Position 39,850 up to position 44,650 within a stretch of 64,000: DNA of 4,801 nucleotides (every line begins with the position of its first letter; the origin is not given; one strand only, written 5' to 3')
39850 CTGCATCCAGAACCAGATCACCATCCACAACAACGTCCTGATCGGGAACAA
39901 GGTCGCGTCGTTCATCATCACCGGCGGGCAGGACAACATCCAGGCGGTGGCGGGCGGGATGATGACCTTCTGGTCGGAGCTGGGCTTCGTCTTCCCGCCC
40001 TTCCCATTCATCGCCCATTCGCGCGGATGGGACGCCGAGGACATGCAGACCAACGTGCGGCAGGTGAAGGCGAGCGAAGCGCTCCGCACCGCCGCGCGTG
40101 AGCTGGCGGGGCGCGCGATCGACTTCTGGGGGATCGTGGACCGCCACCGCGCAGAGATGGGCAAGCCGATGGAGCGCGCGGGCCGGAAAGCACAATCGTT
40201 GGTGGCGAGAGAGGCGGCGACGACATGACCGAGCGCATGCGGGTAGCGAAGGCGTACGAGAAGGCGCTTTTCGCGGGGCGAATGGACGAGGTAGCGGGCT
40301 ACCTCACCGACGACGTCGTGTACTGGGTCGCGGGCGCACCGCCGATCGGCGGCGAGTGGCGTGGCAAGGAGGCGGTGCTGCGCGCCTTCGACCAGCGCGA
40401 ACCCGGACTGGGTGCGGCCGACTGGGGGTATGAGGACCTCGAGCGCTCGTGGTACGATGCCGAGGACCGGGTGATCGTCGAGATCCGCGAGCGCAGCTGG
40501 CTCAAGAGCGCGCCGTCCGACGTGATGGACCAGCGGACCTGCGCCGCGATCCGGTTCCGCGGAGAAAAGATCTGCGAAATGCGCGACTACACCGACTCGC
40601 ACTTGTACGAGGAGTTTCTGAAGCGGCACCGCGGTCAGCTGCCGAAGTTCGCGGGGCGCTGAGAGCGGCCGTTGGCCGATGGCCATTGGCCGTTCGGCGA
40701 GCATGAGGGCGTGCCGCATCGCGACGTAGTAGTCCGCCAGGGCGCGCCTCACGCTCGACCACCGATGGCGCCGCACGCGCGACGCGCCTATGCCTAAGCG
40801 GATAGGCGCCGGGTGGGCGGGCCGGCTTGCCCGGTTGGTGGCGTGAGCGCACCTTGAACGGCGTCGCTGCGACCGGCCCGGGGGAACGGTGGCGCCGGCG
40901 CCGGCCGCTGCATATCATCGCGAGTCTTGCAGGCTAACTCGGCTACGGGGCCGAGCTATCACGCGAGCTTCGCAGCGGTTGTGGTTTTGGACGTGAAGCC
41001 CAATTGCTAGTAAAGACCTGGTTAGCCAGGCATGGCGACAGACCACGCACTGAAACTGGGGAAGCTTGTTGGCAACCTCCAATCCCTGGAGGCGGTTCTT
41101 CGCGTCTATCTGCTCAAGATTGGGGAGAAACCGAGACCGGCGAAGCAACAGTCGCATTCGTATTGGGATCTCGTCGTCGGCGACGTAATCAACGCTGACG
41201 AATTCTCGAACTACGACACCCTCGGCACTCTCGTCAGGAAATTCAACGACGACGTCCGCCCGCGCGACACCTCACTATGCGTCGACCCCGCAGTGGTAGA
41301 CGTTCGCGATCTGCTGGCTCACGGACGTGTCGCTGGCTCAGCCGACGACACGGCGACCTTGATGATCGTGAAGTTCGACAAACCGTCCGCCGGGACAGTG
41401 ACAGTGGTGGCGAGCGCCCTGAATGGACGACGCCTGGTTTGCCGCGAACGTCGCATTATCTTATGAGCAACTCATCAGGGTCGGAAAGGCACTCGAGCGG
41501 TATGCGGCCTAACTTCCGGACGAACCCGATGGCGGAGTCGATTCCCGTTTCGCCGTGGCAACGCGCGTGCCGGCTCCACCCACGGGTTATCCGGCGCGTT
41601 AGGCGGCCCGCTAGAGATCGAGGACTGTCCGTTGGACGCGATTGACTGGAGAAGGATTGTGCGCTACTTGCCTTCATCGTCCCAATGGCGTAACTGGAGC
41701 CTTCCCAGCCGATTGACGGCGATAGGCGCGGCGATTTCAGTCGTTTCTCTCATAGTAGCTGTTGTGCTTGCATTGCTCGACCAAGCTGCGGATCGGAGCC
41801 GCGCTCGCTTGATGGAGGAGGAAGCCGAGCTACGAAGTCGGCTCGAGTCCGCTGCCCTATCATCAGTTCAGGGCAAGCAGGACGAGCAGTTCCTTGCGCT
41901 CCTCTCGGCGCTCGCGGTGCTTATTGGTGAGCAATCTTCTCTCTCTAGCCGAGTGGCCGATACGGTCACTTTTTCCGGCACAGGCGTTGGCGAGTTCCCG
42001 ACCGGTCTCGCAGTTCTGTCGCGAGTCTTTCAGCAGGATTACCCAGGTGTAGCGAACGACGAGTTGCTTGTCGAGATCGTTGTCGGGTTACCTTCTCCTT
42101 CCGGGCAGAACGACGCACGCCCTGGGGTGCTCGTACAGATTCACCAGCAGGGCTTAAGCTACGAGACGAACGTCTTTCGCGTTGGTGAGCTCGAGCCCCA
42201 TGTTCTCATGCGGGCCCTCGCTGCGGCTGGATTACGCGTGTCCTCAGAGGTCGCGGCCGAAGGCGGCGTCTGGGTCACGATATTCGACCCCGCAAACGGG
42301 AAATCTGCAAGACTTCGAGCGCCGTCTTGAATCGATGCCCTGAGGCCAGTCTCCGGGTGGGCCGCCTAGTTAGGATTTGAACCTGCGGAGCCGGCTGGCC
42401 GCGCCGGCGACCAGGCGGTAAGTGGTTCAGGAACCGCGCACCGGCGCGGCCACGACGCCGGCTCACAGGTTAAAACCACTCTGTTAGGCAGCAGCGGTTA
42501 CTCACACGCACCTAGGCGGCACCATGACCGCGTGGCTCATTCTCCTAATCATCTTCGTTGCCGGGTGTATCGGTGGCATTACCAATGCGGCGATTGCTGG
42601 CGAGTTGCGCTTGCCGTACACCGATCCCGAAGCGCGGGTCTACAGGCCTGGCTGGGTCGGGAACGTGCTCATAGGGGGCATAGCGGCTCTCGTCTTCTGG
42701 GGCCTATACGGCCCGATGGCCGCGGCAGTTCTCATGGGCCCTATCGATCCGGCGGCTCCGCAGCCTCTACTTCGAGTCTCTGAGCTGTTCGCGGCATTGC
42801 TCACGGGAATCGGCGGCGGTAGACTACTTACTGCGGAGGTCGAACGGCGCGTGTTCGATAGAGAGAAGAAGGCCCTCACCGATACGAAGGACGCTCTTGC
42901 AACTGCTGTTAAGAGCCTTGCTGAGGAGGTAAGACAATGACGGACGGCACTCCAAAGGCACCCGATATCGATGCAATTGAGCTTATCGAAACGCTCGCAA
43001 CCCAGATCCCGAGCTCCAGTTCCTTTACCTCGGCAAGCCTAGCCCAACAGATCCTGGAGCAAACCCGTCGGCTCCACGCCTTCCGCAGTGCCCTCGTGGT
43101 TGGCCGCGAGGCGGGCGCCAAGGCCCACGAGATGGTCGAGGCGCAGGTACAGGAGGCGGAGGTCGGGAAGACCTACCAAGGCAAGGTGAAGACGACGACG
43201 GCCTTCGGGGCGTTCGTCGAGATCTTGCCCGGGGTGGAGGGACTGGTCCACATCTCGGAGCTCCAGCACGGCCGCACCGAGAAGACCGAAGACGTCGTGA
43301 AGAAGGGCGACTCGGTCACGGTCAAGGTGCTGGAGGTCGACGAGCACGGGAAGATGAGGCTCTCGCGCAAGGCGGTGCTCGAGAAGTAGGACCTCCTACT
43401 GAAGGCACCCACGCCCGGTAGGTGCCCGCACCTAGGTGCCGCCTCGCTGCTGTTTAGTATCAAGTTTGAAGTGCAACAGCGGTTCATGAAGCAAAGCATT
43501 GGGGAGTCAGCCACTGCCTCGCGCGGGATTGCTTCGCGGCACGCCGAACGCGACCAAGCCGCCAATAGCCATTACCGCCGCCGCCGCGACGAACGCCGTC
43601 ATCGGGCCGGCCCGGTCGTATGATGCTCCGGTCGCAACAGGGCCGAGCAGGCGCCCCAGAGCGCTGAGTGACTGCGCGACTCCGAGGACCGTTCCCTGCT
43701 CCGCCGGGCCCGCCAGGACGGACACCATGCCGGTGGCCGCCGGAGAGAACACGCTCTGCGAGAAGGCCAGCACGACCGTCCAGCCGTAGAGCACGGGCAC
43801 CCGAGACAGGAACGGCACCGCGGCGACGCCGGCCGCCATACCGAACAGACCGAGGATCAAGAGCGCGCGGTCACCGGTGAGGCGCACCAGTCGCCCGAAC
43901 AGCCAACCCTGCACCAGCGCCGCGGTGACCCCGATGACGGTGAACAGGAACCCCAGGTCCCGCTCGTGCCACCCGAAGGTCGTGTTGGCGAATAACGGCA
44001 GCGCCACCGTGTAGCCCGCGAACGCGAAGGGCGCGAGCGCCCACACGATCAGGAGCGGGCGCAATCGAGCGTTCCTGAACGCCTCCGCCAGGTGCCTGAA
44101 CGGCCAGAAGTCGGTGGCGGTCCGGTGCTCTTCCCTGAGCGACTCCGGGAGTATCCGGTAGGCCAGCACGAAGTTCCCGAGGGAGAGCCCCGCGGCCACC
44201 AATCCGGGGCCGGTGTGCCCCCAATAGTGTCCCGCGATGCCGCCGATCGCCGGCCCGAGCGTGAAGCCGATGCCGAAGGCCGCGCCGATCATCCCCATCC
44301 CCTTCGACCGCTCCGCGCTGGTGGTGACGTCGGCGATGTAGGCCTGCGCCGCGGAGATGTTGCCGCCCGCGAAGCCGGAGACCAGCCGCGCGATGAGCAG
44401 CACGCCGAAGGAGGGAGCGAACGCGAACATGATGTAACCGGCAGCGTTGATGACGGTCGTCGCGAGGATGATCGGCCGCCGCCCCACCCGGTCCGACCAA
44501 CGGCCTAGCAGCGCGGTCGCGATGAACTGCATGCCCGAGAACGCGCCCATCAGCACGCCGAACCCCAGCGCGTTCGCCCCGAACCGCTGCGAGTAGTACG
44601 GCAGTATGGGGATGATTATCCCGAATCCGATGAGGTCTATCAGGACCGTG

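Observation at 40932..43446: Low-GC island organised like an integrase-less integron cassette array with four ORFs of unknown function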

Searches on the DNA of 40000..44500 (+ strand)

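Call 6: search_rna_families(source=window, start=40000, end=44500, threshold=evalue, max_evalue=10)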
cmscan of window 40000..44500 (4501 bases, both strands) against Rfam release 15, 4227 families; matches with E-value up to 10: 0.
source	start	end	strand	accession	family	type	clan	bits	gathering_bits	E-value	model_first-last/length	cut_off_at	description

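Call 69: search_with_rna_model(model_id=R1, sources=[L062, L063, L064, L065, L067, L069, L070, L071, L072, L075, L076, L077, L078, L079, L081], max_evalue=1)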
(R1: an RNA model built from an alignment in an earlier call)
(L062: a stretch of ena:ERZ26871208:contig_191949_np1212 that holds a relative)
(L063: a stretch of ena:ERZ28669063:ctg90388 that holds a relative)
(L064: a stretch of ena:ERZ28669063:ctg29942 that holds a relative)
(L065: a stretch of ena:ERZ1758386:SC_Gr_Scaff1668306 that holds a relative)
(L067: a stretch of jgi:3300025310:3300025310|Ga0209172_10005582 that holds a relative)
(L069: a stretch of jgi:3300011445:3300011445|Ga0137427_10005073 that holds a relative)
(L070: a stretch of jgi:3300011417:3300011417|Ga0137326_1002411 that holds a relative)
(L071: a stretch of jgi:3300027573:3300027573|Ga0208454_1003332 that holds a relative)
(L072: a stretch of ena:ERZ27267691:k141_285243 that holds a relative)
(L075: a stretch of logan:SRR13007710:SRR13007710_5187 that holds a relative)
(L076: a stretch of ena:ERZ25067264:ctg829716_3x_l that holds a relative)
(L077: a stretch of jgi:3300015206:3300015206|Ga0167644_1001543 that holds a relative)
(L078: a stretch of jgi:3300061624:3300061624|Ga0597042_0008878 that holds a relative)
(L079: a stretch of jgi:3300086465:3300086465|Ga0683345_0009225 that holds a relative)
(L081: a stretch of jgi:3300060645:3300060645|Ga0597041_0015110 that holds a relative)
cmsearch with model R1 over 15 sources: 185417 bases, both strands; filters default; matches with E-value up to 1: 10.
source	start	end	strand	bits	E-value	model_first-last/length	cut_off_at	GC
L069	57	158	+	22.9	0.0041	1-71/71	no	0.61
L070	760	861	+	22.9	0.0041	1-71/71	no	0.61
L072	661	762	+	22.9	0.0041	1-71/71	no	0.61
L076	3264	3353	+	22.4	0.0056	1-71/71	no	0.66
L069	2854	2943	+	21.4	0.011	1-71/71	no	0.58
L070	3557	3646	+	21.4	0.011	1-71/71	no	0.58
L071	13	102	+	21.4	0.011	1-71/71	no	0.58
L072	3458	3547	+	21.4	0.011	1-71/71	no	0.58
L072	87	188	+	20.9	0.014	1-71/71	no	0.6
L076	51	116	+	19.1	0.042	1-71/71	no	0.68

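Call 72: search_with_rna_model(model_id=R1, sources=[L069, L070, L071, L076, L067, L075, L082, L083, L086, L089, L092, L093, L094, L095], max_evalue=0.5, make_alignment=true)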
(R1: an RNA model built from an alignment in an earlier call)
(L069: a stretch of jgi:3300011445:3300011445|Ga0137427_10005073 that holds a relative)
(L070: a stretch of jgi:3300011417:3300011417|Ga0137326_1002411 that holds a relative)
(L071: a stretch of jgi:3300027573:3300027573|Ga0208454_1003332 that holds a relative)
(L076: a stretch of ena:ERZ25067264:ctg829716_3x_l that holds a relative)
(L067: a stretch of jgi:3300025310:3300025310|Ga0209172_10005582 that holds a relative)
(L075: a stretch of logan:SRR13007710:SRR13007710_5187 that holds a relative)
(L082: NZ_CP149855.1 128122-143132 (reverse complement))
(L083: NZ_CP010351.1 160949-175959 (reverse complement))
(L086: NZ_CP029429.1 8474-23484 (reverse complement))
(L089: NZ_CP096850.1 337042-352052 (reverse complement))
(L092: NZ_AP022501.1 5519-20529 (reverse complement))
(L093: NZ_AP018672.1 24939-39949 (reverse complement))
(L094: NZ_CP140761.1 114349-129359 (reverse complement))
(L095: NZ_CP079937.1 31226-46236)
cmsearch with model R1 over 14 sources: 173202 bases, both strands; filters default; matches with E-value up to 0.5: 32.
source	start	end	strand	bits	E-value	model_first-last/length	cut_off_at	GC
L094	1973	2032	-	78.8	6.3e-18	1-71/71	no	0.55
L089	6268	6327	-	71.2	6.5e-16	1-71/71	no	0.6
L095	3960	4019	-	70.4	1.1e-15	1-71/71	no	0.53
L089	5412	5471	-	69.9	1.4e-15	1-71/71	no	0.58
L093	5099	5158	-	69.9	1.4e-15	1-71/71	no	0.58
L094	1462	1521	-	69.8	1.5e-15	1-71/71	no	0.53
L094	5234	5293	-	68.7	3e-15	1-71/71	no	0.57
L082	5337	5408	-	65.2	2.5e-14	1-71/71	no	0.57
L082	6246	6357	-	63.2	8.3e-14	1-71/71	no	0.62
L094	4378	4437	-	60.6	4.1e-13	1-71/71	no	0.63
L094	2829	2898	-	59.4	8.6e-13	1-71/71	no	0.6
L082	4730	4835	-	58.8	1.2e-12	1-71/71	no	0.61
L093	6275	6364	-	56.8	4.1e-12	1-71/71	no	0.58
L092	5306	5362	-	56.1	6.3e-12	1-71/71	no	0.61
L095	4924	5005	-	56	6.9e-12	1-71/71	no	0.51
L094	5907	5977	-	54.7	1.5e-11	1-71/71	no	0.52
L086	5534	5593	-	51.8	8.7e-11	1-71/71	no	0.57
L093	5955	6014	-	51.1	1.3e-10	1-71/71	no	0.57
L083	5617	5688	-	50.7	1.7e-10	1-71/71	no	0.62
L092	6201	6272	-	48.6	6.1e-10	1-71/71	no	0.65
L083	6256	6369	-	46.8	1.9e-09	1-71/71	no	0.59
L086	5854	5940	-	45.7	3.7e-09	1-71/71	no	0.44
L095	6089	6160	-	45.4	4.3e-09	1-71/71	no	0.64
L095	5486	5599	-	36.2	1.2e-06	1-71/71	no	0.58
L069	57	158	+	22.9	0.0038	1-71/71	no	0.61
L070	760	861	+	22.9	0.0038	1-71/71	no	0.61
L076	3264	3353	+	22.4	0.0052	1-71/71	no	0.66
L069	2854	2943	+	21.4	0.0098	1-71/71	no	0.58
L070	3557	3646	+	21.4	0.0098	1-71/71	no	0.58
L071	13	102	+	21.4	0.0098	1-71/71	no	0.58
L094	1462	1521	+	20.8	0.014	1-71/71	no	0.53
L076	51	116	+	19.1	0.039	1-71/71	no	0.68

Alignment A3: 32 matches aligned to the model, 146 columns, each read 5' to 3' on its own strand. Consensus structure (alignment columns), stored with it:
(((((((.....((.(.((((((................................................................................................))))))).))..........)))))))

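Call 102: build_rna_model(alignment_id=A3)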
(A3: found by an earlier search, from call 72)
Model R2 built from alignment A3 (32 sequences, 146 columns); structure: stored with the alignment.
model positions 70; base pairs 16; branch points 0; effective number of sequences 14.7; information 0.804 bits per position. Calibrated on 0.2 Mb of random sequence (short: E-values are rough).
structure used (alignment columns):
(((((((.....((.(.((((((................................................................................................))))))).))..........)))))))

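Call 103: search_with_rna_model(model_id=R2, source=window, filters=off, max_evalue=10, show_alignments=4)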
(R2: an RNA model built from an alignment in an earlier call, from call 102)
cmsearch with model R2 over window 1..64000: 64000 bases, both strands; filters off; matches with E-value up to 10: 11.
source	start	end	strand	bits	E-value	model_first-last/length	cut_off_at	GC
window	41507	41604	+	29.9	4.5e-05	1-70/70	no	0.67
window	42364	42489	+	18.3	0.04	1-70/70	no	0.66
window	52611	52666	-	14.1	0.46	13-58/70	no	0.79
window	23088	23192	-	12.1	1.5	13-57/70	no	0.72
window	30938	30991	+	12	1.6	19-52/70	no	0.78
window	63782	63851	+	10.5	3.8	1-70/70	no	0.69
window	41507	41592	-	9.7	5.8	1-70/70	no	0.66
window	8970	9005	+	9.6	6.2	18-53/70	no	0.72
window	40796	40829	-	9.1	8.6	16-54/70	no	0.76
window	25493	25535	+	8.9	9.2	1-70/70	no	0.67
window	45714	45759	-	8.9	9.3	19-52/70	no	0.74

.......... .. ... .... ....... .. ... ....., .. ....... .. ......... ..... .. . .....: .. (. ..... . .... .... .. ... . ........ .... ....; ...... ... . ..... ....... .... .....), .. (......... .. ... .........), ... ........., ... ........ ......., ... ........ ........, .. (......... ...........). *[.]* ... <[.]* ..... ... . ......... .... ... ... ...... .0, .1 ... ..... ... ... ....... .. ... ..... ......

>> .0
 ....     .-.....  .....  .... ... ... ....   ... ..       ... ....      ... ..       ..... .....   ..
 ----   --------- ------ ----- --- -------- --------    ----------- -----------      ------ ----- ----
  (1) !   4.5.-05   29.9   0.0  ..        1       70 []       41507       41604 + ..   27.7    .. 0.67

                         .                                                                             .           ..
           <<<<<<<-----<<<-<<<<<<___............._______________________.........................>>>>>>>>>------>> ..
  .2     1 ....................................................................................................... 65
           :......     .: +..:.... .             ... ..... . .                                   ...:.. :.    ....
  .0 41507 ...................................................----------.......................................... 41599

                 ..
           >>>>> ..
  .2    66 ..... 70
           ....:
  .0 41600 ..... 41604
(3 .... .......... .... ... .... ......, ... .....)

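Call 118: search_with_rna_model(model_id=R2, sources=[L062, L063, L065, L067, L075], filters=off, max_evalue=1)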
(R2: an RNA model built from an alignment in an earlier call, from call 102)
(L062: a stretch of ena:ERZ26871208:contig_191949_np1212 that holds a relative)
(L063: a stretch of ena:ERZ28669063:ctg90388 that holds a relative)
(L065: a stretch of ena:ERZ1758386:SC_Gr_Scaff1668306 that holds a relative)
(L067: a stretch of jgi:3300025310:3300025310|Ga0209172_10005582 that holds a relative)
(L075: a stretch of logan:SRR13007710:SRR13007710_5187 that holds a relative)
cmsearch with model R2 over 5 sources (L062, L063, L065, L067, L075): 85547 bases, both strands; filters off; matches with E-value up to 1: 1.
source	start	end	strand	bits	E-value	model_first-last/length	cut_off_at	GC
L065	9356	9455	+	17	0.11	1-70/70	no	0.55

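Call 119: search_with_rna_model(model_id=R2, sources=[L071, L070, L076, L077, L078, L079], filters=off, max_evalue=1)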
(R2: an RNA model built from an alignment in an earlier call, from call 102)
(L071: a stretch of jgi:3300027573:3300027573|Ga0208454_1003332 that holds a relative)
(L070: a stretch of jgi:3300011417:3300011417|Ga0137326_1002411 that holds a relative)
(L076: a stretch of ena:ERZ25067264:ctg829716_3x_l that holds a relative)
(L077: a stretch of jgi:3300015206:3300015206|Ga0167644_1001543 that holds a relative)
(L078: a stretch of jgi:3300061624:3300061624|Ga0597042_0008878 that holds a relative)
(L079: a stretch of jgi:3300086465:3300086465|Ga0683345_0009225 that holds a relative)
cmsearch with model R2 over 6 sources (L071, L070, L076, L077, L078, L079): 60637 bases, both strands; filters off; matches with E-value up to 1: 11.
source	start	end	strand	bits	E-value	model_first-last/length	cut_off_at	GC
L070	760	861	+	46.2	3.3e-09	1-70/70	no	0.61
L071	13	102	+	44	1.2e-08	1-70/70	no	0.58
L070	3557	3646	+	44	1.2e-08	1-70/70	no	0.58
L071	559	648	+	42.6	2.7e-08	1-70/70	no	0.59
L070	4103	4192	+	42.6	2.7e-08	1-70/70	no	0.59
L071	1291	1392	+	38.7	2.6e-07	1-70/70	no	0.63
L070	4835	4936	+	38.7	2.6e-07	1-70/70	no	0.63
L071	1820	1912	+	38.3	3.2e-07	1-70/70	no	0.58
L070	195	287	+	37.5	5.1e-07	1-70/70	no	0.58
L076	51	116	+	37.2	6.1e-07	1-70/70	no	0.68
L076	3264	3353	+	36.8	7.7e-07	1-70/70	no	0.66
